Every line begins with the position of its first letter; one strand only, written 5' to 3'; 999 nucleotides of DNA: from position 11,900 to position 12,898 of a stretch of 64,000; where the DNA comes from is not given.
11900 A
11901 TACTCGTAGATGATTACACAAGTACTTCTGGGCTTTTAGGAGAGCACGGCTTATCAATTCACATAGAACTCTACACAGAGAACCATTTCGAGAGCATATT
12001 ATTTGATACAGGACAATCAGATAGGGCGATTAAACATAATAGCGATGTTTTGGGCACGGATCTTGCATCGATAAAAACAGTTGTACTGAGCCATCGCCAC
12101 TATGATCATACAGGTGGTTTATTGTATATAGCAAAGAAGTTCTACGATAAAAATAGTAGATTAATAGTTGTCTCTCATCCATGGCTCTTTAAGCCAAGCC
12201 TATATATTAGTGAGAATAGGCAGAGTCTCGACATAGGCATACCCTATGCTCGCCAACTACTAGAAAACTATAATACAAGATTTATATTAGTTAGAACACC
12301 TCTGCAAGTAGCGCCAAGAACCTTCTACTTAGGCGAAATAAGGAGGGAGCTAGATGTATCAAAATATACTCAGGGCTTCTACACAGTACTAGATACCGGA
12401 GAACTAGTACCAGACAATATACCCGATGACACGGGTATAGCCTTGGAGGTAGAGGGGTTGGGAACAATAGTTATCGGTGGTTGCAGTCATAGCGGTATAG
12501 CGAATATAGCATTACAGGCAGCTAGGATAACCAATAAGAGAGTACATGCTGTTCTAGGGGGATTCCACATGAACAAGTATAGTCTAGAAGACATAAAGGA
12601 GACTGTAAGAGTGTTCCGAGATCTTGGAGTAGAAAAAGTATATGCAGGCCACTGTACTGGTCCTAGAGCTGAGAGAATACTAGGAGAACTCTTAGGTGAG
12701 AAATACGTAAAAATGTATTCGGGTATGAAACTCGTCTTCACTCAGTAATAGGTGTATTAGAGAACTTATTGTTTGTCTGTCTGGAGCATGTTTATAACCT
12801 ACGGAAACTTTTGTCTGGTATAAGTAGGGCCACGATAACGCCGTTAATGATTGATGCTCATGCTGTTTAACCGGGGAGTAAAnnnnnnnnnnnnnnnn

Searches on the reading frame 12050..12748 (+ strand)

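Call 65: search_protein_families(library=pfam, proteins=[window:12050-12748:+], max_evalue=0.001)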
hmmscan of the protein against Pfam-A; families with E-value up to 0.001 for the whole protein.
window:12050-12748:+ (232 aa): 2 families
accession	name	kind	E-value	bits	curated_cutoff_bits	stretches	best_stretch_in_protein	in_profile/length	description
PF00753.33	Lactamase_B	-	8.9e-07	29.5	22.7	1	4-148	40-133/196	Metallo-beta-lactamase superfamily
PF12706.13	Lactamase_B_2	-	1.2e-06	28.7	27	1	4-33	27-55/200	Beta-lactamase superfamily domain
